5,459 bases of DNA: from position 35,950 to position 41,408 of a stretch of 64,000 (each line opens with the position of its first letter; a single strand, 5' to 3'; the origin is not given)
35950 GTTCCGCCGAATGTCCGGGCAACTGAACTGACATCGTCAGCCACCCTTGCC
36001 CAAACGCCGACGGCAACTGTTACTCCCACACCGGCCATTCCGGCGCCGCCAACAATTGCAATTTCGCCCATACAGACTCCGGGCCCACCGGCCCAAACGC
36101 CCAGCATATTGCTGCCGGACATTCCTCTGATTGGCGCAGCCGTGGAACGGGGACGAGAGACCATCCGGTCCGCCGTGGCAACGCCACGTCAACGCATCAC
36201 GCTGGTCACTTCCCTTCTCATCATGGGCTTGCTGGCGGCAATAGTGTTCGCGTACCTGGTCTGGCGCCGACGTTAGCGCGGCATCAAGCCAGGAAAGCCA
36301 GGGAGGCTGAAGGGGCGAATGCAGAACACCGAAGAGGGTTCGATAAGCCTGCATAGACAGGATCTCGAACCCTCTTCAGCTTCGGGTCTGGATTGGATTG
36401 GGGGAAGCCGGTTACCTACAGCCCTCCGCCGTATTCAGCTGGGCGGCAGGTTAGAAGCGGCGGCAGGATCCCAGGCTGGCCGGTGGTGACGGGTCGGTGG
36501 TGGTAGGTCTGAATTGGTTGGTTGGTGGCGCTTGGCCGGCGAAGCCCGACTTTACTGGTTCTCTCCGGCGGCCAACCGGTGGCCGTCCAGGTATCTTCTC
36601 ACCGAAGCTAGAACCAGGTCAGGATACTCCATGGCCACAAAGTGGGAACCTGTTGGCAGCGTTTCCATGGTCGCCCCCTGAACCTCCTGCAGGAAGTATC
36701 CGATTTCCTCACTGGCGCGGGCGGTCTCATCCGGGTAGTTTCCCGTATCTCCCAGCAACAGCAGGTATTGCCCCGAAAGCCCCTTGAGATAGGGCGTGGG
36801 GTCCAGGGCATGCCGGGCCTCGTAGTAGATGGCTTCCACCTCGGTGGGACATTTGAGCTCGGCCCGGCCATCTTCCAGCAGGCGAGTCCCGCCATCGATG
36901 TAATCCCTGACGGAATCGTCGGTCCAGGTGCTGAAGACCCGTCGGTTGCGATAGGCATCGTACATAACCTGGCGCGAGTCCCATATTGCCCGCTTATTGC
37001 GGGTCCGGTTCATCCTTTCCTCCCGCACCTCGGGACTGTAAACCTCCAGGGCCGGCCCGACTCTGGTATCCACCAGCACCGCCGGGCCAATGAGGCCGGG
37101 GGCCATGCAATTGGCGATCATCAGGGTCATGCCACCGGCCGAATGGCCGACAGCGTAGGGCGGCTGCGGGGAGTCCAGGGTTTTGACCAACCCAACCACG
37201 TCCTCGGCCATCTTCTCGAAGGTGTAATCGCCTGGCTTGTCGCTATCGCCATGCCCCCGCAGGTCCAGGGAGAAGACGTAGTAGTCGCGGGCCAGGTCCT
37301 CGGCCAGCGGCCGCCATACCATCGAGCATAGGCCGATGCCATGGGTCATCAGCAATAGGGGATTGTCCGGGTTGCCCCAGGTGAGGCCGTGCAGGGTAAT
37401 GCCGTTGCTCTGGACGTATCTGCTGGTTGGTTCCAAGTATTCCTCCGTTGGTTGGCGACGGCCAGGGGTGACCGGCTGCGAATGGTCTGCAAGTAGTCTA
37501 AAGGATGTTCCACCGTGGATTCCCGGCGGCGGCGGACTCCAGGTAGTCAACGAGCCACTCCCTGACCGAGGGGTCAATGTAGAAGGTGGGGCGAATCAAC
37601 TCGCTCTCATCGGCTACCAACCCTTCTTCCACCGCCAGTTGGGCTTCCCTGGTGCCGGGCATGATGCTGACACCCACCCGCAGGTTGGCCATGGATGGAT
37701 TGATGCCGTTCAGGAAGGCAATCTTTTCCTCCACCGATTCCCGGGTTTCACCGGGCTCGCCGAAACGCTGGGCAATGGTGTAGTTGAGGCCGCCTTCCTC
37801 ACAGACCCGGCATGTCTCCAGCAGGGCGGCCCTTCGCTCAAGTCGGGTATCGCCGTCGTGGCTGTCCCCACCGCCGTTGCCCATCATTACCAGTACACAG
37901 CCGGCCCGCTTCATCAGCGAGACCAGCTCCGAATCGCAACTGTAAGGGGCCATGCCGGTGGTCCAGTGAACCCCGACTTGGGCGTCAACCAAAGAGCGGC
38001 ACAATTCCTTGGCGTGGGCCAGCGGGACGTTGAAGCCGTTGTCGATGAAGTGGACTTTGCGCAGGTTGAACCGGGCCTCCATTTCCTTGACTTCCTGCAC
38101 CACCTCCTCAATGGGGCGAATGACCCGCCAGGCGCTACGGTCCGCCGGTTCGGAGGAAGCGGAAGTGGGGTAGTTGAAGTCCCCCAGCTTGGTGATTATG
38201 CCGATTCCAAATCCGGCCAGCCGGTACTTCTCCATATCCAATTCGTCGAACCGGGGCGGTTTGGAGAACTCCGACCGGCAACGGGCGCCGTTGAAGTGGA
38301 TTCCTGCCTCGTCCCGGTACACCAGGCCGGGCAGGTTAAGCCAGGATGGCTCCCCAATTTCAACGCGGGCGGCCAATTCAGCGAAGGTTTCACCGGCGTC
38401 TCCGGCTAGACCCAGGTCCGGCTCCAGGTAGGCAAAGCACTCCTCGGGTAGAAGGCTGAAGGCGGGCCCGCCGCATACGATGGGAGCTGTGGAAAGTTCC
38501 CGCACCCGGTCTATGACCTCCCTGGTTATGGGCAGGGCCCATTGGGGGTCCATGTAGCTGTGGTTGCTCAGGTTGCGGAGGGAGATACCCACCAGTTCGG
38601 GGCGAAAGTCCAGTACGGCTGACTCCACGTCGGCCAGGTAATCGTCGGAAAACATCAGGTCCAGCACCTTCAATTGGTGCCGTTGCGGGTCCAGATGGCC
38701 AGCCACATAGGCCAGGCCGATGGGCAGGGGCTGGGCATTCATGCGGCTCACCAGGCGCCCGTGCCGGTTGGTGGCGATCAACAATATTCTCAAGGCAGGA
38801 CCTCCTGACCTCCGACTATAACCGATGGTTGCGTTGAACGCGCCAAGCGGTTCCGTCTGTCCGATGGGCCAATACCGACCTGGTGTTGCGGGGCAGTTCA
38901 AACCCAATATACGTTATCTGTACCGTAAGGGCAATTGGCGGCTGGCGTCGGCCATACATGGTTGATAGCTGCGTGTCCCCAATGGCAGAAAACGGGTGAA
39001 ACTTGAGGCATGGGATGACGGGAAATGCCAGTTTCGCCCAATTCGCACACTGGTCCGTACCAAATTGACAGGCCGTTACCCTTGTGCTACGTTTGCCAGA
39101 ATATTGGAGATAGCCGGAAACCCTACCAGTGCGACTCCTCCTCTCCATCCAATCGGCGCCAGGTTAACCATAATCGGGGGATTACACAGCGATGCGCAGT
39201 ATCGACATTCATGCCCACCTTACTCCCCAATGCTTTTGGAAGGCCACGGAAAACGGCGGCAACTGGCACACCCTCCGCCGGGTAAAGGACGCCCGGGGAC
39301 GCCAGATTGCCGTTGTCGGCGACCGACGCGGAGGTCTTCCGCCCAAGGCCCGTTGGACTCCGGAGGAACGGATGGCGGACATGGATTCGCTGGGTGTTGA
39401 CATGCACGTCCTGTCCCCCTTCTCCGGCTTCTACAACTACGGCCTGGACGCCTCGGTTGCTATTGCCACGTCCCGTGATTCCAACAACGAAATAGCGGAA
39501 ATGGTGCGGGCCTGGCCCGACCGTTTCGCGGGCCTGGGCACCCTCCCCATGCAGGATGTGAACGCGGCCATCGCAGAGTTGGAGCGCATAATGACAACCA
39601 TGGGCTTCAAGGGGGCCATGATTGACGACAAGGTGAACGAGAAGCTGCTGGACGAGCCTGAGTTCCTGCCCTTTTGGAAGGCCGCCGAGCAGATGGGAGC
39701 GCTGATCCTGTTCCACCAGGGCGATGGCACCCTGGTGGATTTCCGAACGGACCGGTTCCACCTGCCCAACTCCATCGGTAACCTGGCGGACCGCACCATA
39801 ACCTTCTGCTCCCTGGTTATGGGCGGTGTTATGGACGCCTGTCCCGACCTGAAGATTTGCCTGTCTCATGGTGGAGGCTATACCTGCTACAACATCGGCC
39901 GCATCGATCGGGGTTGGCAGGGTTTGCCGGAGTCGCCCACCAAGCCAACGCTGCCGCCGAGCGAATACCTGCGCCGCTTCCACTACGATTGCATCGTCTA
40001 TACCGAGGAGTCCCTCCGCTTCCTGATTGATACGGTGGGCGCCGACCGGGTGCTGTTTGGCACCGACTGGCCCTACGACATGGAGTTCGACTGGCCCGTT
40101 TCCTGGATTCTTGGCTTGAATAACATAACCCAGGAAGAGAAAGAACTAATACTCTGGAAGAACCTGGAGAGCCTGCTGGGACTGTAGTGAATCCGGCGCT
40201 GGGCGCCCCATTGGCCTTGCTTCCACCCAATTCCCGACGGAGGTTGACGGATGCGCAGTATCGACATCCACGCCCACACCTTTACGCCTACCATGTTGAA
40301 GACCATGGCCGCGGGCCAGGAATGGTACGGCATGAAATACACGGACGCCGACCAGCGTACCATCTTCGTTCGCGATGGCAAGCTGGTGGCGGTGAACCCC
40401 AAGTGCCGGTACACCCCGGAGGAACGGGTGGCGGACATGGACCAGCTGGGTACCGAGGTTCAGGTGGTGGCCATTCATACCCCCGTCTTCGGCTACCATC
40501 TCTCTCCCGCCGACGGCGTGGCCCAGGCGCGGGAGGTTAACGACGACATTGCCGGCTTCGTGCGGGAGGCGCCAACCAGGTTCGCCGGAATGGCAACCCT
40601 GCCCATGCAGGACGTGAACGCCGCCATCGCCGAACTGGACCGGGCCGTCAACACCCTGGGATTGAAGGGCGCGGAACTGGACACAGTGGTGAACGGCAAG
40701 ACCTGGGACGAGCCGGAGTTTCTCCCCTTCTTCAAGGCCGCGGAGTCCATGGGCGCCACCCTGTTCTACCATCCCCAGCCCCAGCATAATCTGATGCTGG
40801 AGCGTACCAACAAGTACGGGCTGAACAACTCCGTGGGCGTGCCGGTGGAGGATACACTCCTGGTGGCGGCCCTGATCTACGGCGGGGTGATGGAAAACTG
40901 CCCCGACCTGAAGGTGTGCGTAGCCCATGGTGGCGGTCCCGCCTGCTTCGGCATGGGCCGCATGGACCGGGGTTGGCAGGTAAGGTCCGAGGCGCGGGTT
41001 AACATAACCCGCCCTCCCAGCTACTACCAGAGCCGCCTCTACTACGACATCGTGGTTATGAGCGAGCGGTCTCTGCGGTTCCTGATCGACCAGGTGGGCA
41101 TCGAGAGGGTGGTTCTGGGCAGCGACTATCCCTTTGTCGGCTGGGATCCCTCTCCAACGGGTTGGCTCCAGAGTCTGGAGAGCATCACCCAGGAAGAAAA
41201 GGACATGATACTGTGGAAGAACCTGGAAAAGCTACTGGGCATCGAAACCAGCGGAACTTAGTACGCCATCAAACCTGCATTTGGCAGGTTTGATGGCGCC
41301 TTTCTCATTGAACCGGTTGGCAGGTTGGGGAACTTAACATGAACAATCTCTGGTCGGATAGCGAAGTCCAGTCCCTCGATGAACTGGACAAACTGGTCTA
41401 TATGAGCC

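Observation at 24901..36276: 11.4-kb gene for a 3,791-aa mosaic surface protein anchored at both ends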

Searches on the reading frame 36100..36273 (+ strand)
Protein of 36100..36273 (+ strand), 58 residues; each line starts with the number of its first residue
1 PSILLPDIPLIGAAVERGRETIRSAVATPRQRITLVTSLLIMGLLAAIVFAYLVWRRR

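Call 52: search_protein_families(library=ncbifam, proteins=[window:36100-36273:+], max_evalue=10)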
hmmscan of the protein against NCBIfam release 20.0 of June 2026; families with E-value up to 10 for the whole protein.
seq(58 aa): 2 families
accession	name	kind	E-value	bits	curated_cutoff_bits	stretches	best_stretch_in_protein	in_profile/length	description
NF002593.0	PRK02251.1-2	equivalog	0.019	14.6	141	1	16-52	87-122/157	cell division protein CrgA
TIGR01167.1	LPXTG_anchor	domain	2.3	9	15.9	1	37-58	11-32/34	LPXTG cell wall anchor domain-containing protein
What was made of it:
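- The window's own tail scores only 9 bits on LPXTG_anchor, E=2.3 (call 52).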

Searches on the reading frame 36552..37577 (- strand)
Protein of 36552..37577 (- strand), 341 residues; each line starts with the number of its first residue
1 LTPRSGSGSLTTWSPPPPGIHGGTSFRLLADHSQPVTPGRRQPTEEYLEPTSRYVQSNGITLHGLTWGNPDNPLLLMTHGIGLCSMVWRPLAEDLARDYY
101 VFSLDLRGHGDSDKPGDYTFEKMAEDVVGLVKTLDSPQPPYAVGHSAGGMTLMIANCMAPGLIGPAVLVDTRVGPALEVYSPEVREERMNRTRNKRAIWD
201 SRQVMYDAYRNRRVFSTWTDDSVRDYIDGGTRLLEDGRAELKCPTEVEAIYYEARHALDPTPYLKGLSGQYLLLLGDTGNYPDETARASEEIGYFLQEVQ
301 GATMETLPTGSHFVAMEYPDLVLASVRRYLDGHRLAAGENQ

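Call 12: search_protein_families(library=pfam, proteins=[window:36552-37574:-], max_evalue=0.001)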
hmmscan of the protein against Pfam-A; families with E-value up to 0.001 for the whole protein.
window:36552-37574:- (340 aa): 4 families
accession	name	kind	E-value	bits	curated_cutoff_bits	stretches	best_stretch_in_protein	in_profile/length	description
PF12697.13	Abhydrolase_6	-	4.9e-21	76.8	26.3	1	74-322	1-215/217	Alpha/beta hydrolase family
PF00561.26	Abhydrolase_1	-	4.8e-18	66.1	25.8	1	72-175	1-103/245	alpha/beta hydrolase fold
PF12146.15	Hydrolase_4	-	3.9e-10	39.9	27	1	73-172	6-117/239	Serine aminopeptidase, S33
PF00975.26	Thioesterase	-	0.0005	20.8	26.4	1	74-149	3-78/226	Thioesterase domain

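Call 32: find_encoding_contigs(protein=window:36552-37577:-, flank=10000, max_places=10)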
Protein window:36552-37577:- (341 aa): no gene with exactly this product is on record in the collection.

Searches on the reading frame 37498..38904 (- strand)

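Call 12: search_protein_families(library=pfam, proteins=[window:37498-38904:-], max_evalue=0.001)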
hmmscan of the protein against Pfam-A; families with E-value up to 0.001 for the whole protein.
window:37498-38904:- (468 aa): 2 families
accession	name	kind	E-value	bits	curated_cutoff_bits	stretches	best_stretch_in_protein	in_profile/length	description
PF02310.24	B12-binding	-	1.1e-14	54.7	32.1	1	60-177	13-120/121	B12 binding domain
PF04055.27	Radical_SAM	-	0.00025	21.7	29.5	1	261-397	26-165/166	Radical SAM superfamily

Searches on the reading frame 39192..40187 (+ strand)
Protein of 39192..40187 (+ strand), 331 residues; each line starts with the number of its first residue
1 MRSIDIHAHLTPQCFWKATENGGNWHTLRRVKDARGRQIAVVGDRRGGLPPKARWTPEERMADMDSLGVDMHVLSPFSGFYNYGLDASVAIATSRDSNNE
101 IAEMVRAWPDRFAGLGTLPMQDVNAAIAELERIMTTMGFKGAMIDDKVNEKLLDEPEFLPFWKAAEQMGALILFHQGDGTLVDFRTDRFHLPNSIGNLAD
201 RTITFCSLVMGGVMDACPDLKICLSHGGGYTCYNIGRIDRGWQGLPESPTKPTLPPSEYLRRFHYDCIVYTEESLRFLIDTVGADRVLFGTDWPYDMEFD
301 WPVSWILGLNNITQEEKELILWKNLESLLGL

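Call 12: search_protein_families(library=pfam, proteins=[window:39192-40184:+], max_evalue=0.001)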
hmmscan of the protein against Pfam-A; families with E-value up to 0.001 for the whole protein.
window:39192-40184:+ (331 aa): 1 family
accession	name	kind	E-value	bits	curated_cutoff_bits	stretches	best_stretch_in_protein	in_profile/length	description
PF04909.20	Amidohydro_2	-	5e-42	145.1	26.4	1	4-330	1-288/289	Amidohydrolase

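Call 62: list_cluster_members(proteins=[window:39192-40184:+, window:40251-41258:+, window:22627-23502:+, window:14946-16199:+, window:7858-9099:-, window:41339-43390:+])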
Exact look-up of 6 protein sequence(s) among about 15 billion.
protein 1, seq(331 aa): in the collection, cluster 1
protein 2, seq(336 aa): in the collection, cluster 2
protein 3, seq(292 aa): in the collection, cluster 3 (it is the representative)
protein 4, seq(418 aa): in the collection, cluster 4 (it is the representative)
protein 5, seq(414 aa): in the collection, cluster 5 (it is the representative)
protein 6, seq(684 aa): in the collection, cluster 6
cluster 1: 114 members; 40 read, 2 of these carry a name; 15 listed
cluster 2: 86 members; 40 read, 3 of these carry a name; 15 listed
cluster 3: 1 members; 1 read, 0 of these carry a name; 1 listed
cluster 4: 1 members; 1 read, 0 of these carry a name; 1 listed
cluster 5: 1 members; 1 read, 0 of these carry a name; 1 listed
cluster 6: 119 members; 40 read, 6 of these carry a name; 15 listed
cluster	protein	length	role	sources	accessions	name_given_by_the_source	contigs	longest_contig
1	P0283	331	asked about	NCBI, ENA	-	-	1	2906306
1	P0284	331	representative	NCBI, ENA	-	-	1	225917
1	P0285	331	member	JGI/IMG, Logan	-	aminocarboxymuconate-semialdehyde decarboxylase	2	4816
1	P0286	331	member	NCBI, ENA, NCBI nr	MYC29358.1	MAG: amidohydrolase [Chloroflexi bacterium] | amidohydrolase [Chloroflexota bacterium]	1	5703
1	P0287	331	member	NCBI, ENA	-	-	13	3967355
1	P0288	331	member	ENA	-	-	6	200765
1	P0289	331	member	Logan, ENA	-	-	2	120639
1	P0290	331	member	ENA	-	-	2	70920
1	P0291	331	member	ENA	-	-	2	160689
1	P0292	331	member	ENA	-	-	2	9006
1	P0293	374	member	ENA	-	-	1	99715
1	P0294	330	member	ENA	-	-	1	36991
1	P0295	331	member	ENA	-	-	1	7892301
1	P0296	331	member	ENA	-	-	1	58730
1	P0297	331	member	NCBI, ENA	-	-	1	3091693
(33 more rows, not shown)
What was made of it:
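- The window lies on a 2.9-Mb contig (call 62). Neighbouring gene products fall in >=90% identity clusters that include proteins named Chloroflexota MAG proteins (call 62).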

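Call 63: find_encoding_contigs(protein=window:39192-40187:+, flank=10000, max_places=10)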
Protein window:39192-40187:+ (331 aa): no gene with exactly this product is on record in the collection.

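Call 64: find_encoding_contigs(protein=P0287, flank=10000, max_places=10)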
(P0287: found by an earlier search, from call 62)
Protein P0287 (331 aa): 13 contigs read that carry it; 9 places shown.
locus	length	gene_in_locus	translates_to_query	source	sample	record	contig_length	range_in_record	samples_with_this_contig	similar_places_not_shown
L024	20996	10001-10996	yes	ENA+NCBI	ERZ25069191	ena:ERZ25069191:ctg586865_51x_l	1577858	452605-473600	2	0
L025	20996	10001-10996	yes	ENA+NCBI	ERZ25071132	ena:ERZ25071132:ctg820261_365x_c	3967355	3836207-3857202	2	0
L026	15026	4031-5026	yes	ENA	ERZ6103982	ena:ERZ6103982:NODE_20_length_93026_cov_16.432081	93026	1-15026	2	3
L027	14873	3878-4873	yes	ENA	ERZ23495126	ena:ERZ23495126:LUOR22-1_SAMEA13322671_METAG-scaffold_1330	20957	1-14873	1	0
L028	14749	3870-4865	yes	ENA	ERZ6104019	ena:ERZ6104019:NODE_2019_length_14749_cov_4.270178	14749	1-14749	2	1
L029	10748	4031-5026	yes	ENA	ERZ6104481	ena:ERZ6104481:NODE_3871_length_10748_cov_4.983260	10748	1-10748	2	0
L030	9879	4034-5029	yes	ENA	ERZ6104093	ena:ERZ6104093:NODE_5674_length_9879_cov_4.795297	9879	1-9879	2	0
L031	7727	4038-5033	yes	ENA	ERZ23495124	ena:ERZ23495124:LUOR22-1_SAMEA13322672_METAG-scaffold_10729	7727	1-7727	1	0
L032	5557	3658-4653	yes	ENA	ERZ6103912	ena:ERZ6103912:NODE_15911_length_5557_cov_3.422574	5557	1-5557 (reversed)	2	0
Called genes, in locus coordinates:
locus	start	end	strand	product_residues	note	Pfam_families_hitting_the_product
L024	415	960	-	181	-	PF00034:Cytochrom_C, PF13442:Cytochrome_CBB3 (weak)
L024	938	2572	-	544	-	PF00070:Pyr_redox (faint), PF00743:FMO-like, PF01266:DAO (faint), PF07992:Pyr_redox_2, PF13450:NAD_binding_8, PF13738:Pyr_redox_3, PF13434:Lys_Orn_oxgnase (weak)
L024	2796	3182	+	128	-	-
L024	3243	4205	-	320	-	PF01548:DEDD_Tnp_IS110, PF02371:Transposase_20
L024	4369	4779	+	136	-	PF13701:DDE_Tnp_1_4 (weak)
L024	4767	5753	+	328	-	PF13701:DDE_Tnp_1_4, PF01609:DDE_Tnp_1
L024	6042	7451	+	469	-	PF00860:Xan_ur_permease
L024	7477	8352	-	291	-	PF00561:Abhydrolase_1, PF12146:Hydrolase_4, PF12697:Abhydrolase_6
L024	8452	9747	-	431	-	PF02310:B12-binding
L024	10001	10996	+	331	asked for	PF04909:Amidohydro_2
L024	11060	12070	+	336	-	PF04909:Amidohydro_2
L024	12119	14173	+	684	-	PF00596:Aldolase_II, PF00106:adh_short, PF08659:KR, PF13561:adh_short_C2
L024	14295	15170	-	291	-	PF08450:SGL (faint), PF17170:DUF5128 (weak), PF01436:NHL (weak)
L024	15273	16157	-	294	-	PF01436:NHL (faint), PF17170:DUF5128 (faint)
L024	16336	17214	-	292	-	PF12146:Hydrolase_4, PF00561:Abhydrolase_1, PF12697:Abhydrolase_6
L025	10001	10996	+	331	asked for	PF04909:Amidohydro_2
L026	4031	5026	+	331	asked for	PF04909:Amidohydro_2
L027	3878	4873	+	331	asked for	PF04909:Amidohydro_2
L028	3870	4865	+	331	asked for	PF04909:Amidohydro_2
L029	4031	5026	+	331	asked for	PF04909:Amidohydro_2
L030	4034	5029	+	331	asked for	PF04909:Amidohydro_2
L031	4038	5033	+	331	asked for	PF04909:Amidohydro_2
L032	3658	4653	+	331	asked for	PF04909:Amidohydro_2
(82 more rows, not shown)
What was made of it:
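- Tried and rejected: A 90%-identical relative (P0287) did work and revealed the synteny break (call 64).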

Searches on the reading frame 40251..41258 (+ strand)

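Call 12: search_protein_families(library=pfam, proteins=[window:40251-41258:+], max_evalue=0.001)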
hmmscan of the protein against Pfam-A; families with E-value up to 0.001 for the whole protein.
window:40251-41258:+ (336 aa): 1 family
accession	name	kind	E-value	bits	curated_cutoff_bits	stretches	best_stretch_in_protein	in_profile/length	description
PF04909.20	Amidohydro_2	-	9.8e-35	121.1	26.4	1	4-331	1-289/289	Amidohydrolase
